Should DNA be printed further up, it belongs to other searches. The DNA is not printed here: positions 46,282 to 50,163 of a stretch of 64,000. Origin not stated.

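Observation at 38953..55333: Composite low-GC accessory array: a 16-kb one-directional locus that matches no known teichoic-acid, dlt or poly-gamma-glutamate gene set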

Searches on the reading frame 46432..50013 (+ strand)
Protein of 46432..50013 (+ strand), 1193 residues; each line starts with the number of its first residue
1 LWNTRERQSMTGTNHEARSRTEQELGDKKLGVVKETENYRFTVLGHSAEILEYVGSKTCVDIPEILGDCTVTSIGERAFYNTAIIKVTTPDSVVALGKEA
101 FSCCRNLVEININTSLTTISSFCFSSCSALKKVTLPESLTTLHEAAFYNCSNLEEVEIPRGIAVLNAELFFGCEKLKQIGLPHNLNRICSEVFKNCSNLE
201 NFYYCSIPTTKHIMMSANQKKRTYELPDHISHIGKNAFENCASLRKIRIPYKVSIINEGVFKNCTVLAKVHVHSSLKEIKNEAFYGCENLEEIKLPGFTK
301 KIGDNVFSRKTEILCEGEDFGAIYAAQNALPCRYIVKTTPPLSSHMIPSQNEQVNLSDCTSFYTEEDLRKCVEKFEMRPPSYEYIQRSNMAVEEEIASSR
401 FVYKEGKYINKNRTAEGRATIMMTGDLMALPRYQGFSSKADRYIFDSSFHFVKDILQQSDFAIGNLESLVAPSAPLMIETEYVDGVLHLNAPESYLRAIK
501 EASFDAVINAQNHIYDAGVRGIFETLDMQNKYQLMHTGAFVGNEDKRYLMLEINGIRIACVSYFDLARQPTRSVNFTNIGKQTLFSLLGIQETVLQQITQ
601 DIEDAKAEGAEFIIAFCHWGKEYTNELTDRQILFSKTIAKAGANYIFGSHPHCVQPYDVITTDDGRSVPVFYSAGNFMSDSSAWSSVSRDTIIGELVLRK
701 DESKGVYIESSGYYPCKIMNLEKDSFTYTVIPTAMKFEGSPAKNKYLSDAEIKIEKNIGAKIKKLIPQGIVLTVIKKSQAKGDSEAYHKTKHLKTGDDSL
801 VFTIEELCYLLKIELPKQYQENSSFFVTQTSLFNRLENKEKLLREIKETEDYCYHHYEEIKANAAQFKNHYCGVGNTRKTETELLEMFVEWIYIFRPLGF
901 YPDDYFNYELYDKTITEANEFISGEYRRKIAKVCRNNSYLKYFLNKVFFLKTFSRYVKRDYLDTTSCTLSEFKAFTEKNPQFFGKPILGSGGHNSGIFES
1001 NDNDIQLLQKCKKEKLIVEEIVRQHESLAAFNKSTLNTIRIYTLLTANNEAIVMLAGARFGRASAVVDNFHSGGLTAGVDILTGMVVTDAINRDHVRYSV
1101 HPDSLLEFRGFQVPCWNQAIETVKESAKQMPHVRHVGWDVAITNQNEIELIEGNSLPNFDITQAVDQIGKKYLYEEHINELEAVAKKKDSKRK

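Call 3: search_protein_families(library=pfam, proteins=[window:46432-50013:+], max_evalue=0.01)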
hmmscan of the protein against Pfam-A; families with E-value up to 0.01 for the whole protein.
window:46432-50013:+ (1193 aa): 5 families
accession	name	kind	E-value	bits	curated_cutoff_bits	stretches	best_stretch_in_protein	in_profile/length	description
PF13306.12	LRR_5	-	2.6e-54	182.9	27.7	2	72-200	1-127/127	BspA type Leucine rich repeat region (6 copies)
PF09587.15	PGA_cap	-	1.3e-53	182.5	27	1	420-680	1-254/255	Bacterial capsule synthesis protein PGA_cap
PF14397.11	ATPgrasp_ST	-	2.2e-45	155.5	31.4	1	938-1169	14-268/278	Sugar-transfer associated ATP-grasp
PF13855.12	LRR_8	-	1.4e-11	44.4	27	0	113-155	10-53/61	Leucine rich repeat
PF14398.11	ATPgrasp_YheCD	-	7e-05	22.6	26.8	0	1119-1167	189-237/255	YheC/D like ATP-grasp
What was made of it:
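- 46459..50013 (+): O5: LRR_5 + PGA_cap + ATPgrasp_ST fusion. It is 1184 aa from the ATG at 46459, or 1193 aa from the TTG at 46432. All MslH-type catalytic motifs and the ATP-grasp motifs are present. Pfam, 1193-aa numbering: LRR_5 E 2.6e-54, PGA_cap E 1.3e-53 at aa 420-680, ATPgrasp_ST E 2.2e-45 at aa 938-1169 (call 3).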

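Call 7: find_encoding_contigs(protein=window:46432-50013:+, flank=10000, max_places=10)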
Protein window:46432-50013:+ (1193 aa): no gene with exactly this product is on record in the collection.
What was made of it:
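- Tried and rejected: Exact-protein look-up of O5 from the TTG start found nothing (call 7).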

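Call 10: find_homologous_proteins(query=window:46459-50013:+)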
Query window:46459-50013:+ (1184 aa): 5185 proteins with E <= 0.001 among 8000 candidates; the best 120 are listed.
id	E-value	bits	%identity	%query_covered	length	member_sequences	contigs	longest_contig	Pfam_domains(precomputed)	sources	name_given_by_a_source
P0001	0.0e+0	1265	54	66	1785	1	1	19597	PF09587.16,PF13306.13,PF14397.12,PF02875.27,PF08245.19,PF13855.13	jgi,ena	-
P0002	0.0e+0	1062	41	97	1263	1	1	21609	PF09587.16,PF13306.13,PF14397.12,PF13855.13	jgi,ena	-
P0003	3.4e-283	961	58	62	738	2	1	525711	PF09587.16,PF13306.13,PF13855.13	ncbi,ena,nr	ncbi:MAG: leucine-rich repeat protein [Eggerthellaceae bacterium]|nr:leucine-rich repeat protein [Eg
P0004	2.0e-280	951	55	66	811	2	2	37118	PF09587.16,PF13306.13,PF13855.13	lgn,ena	-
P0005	2.0e-278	945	49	56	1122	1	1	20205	PF09587.16,PF13306.13,PF14397.12,PF14398.12,PF13855.13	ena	-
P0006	7.9e-198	678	48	56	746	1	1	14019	PF09587.16,PF13306.13,PF13855.13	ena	-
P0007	1.5e-196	674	47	62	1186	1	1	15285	PF09587.16,PF13306.13,PF02875.27,PF08245.19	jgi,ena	-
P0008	4.5e-170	586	38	66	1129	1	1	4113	PF09587.16,PF13306.13,PF08443.17,PF13855.13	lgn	-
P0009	1.2e-164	568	30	20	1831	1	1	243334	PF13306.13,PF12799.14,PF13855.13,PF23952.2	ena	-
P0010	3.2e-156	540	27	21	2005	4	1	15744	PF13306.13,PF22359.3,PF02368.25,PF13855.13,PF23952.2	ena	-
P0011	1.6e-152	528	29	24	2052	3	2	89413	PF13306.13,PF22359.3,PF02368.25,PF13855.13,PF23952.2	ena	-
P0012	1.5e-151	525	32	22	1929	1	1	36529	PF13306.13,PF12799.14,PF13855.13,PF23952.2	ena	-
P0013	5.6e-150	519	29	20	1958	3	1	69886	PF13306.13,PF22359.3,PF02368.25,PF13855.13,PF26918.1,PF23952.2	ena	-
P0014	2.4e-149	517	30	26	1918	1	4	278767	PF07679.23,PF13306.13,PF13927.13,PF05725.19,PF12799.14,PF13855.13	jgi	-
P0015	1.9e-145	504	35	19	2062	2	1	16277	PF13306.13,PF13855.13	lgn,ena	-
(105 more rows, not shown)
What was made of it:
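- LRR_5 is typically a protein-binding repeat (calls 3, 10).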

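Call 12: find_encoding_contigs(protein=P0003, flank=10000, max_places=4)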
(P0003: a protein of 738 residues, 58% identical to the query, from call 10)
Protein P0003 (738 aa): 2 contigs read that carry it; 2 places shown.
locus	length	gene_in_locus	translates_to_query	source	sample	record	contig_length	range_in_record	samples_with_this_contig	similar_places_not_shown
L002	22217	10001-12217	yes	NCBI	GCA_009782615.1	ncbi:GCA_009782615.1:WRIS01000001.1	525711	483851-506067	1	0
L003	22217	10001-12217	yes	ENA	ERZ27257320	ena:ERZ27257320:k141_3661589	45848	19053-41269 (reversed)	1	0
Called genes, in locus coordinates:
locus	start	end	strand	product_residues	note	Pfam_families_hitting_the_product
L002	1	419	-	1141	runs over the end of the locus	-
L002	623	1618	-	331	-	PF00005:ABC_tran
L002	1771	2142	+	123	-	-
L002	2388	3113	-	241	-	PF01061:ABC2_membrane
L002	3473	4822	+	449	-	PF14397:ATPgrasp_ST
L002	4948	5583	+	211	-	-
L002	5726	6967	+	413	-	PF04464:Glyphos_transf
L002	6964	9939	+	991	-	PF14397:ATPgrasp_ST, PF14398:ATPgrasp_YheCD (faint)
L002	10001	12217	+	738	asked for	PF13306:LRR_5, PF13855:LRR_8 (faint), PF13306:LRR_5, PF09587:PGA_cap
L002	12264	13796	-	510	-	PF14397:ATPgrasp_ST, PF13306:LRR_5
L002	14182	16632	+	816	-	PF07940:Hepar_II_III_C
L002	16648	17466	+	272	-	PF00132:Hexapep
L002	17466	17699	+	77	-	PF00550:PP-binding (weak)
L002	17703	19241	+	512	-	PF00501:AMP-binding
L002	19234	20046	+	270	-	PF01177:Asp_Glu_race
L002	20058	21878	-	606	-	PF09587:PGA_cap, PF13472:Lipase_GDSL_2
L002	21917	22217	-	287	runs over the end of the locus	PF00132:Hexapep (faint)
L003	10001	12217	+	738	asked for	PF13306:LRR_5, PF13855:LRR_8 (faint), PF13306:LRR_5, PF09587:PGA_cap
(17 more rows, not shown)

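Call 13: find_encoding_contigs(protein=P0001, flank=10000, max_places=4)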
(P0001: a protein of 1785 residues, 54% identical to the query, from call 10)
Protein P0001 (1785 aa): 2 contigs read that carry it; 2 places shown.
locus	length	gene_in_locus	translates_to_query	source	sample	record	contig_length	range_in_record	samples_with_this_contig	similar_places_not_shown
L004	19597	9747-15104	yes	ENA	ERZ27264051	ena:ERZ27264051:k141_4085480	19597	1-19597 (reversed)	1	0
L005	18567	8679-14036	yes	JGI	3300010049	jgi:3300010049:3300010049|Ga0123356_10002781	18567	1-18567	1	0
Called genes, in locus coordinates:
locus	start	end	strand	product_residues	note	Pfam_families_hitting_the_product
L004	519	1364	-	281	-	PF04383:KilA-N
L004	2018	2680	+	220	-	PF02498:Bro-N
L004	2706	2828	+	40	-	-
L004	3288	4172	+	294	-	PF01061:ABC2_membrane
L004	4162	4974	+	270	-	PF00005:ABC_tran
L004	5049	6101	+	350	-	PF14397:ATPgrasp_ST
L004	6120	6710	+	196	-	-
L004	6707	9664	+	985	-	PF14397:ATPgrasp_ST, PF14398:ATPgrasp_YheCD (weak)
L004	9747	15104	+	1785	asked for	PF14397:ATPgrasp_ST, PF13855:LRR_8 (faint), PF13306:LRR_5, PF09587:PGA_cap, PF08245:Mur_ligase_M, PF02875:Mur_ligase_C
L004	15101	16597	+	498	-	-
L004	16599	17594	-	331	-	PF04464:Glyphos_transf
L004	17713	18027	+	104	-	-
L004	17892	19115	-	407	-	PF00953:Glycos_transf_4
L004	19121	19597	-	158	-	?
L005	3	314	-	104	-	?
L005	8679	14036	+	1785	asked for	PF14397:ATPgrasp_ST, PF13855:LRR_8 (faint), PF13306:LRR_5, PF09587:PGA_cap, PF08245:Mur_ligase_M, PF02875:Mur_ligase_C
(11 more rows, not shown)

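Call 20: search_protein_families(library=ncbifam, proteins=[window:46459-50013:+], max_evalue=0.001)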
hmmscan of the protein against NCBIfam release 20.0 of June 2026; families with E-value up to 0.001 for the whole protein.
window:46459-50013:+ (1184 aa): 4 families
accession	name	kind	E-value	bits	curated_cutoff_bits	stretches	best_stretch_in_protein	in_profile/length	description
NF047961.1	adhesin_HupY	equivalog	2.4e-20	72.3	1250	2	69-156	182-268/978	leucine-rich repeat adhesin HupY/LrrG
TIGR02291.1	rimK_rel_E_lig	hypoth_equivalog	5e-10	38.9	314.2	1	1003-1179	132-300/317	alpha-L-glutamate ligase-like protein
NF045861.1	glide_Gli349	exception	1.2e-09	35.4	1750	1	73-140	2677-2743/3169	gliding machinery surface structure protein Gli349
NF038314.1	epimerase_MslH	equivalog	8.9e-08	30.9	700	1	437-526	23-110/439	lasso peptide C-terminal Trp epimerase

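Call 21: find_encoding_contigs(protein=P0002, flank=10000, max_places=3)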
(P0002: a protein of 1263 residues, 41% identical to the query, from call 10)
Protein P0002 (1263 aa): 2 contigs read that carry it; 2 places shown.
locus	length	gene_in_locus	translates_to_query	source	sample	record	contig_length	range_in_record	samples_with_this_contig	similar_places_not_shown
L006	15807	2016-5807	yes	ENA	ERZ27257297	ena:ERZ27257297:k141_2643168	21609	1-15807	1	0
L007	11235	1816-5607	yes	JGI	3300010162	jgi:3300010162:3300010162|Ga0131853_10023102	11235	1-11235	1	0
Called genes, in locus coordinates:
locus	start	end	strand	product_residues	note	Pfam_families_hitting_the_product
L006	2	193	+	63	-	?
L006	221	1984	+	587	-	PF14398:ATPgrasp_YheCD (faint), PF14397:ATPgrasp_ST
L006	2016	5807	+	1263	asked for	PF13306:LRR_5, PF13855:LRR_8 (faint), PF13306:LRR_5, PF09587:PGA_cap, PF14397:ATPgrasp_ST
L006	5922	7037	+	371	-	PF01820:Dala_Dala_lig_N, PF07478:Dala_Dala_lig_C, PF02222:ATP-grasp (weak), PF02655:ATP-grasp_3 (weak), PF02786:CPSase_L_D2 (weak)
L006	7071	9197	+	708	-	PF08245:Mur_ligase_M, PF02875:Mur_ligase_C, PF13306:LRR_5, PF13855:LRR_8 (faint), PF13306:LRR_5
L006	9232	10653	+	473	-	-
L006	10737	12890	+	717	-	PF08245:Mur_ligase_M, PF02875:Mur_ligase_C, PF13306:LRR_5, PF13855:LRR_8 (faint), PF13306:LRR_5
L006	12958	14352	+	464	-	-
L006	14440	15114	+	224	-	PF09359:VTC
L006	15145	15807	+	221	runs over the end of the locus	PF16316:DUF4956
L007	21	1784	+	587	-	PF14398:ATPgrasp_YheCD (faint), PF14397:ATPgrasp_ST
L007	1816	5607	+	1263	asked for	PF13306:LRR_5, PF13855:LRR_8 (faint), PF13306:LRR_5, PF09587:PGA_cap, PF14397:ATPgrasp_ST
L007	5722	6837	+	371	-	PF01820:Dala_Dala_lig_N, PF07478:Dala_Dala_lig_C, PF02222:ATP-grasp (weak), PF02655:ATP-grasp_3 (weak), PF02786:CPSase_L_D2 (weak)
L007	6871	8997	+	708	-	PF08245:Mur_ligase_M, PF02875:Mur_ligase_C, PF13306:LRR_5, PF13855:LRR_8 (faint), PF13306:LRR_5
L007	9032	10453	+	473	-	-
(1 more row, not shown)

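Call 22: find_encoding_contigs(protein=P0007, flank=10000, max_places=3)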
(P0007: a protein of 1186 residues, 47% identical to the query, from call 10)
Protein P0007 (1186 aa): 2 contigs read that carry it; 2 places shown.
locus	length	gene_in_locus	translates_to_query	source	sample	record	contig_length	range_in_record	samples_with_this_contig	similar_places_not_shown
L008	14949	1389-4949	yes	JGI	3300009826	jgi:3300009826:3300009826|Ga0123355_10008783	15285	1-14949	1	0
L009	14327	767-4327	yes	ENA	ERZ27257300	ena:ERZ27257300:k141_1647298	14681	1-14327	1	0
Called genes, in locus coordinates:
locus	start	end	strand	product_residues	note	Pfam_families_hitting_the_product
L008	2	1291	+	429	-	?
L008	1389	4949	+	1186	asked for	PF13306:LRR_5, PF09587:PGA_cap, PF08245:Mur_ligase_M, PF02875:Mur_ligase_C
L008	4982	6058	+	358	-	PF01820:Dala_Dala_lig_N, PF07478:Dala_Dala_lig_C, PF02222:ATP-grasp, PF02655:ATP-grasp_3, PF02786:CPSase_L_D2, PF13535:ATP-grasp_4 (weak)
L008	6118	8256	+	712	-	PF08245:Mur_ligase_M, PF02875:Mur_ligase_C, PF13855:LRR_8 (faint), PF13306:LRR_5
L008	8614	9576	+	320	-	-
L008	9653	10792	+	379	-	PF04464:Glyphos_transf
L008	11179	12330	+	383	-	PF14397:ATPgrasp_ST, PF14398:ATPgrasp_YheCD (faint)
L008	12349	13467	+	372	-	PF20706:GT4-conflict, PF00534:Glycos_transf_1, PF13692:Glyco_trans_1_4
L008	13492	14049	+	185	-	-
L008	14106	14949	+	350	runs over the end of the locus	PF00005:ABC_tran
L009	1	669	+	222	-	?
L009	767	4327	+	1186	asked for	PF13306:LRR_5, PF09587:PGA_cap, PF08245:Mur_ligase_M, PF02875:Mur_ligase_C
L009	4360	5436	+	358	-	PF01820:Dala_Dala_lig_N, PF07478:Dala_Dala_lig_C, PF02222:ATP-grasp, PF02655:ATP-grasp_3, PF02786:CPSase_L_D2, PF13535:ATP-grasp_4 (weak)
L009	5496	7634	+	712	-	PF08245:Mur_ligase_M, PF02875:Mur_ligase_C, PF13855:LRR_8 (faint), PF13306:LRR_5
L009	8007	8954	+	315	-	-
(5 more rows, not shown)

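Call 48: search_protein_families(library=pfam, proteins=[L004:15101-16597:+, L006:9232-10653:+, L008:8614-9576:+], max_evalue=0.01)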
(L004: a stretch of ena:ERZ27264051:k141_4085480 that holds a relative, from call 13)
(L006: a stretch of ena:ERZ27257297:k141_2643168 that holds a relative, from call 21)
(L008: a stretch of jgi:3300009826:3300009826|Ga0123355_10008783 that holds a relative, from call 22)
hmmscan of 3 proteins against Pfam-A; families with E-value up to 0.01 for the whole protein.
L004:15101-16597:+ (498 aa): 0 families

L006:9232-10653:+ (473 aa): 1 family
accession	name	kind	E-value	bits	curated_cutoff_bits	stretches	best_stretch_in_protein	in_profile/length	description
PF01519.22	DUF16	-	0.0091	16.9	40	0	394-455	28-85/104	Protein of unknown function DUF16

L008:8614-9576:+ (320 aa): 2 families
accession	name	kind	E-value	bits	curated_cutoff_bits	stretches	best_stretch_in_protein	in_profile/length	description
PF04754.18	Transposase_31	-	0.00069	19.7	21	1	76-147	73-136/203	Putative transposase, YhgA-like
PF09811.14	Yae1_N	-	0.00083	19.4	27.5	1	247-270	3-26/39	Essential protein Yae1, N terminal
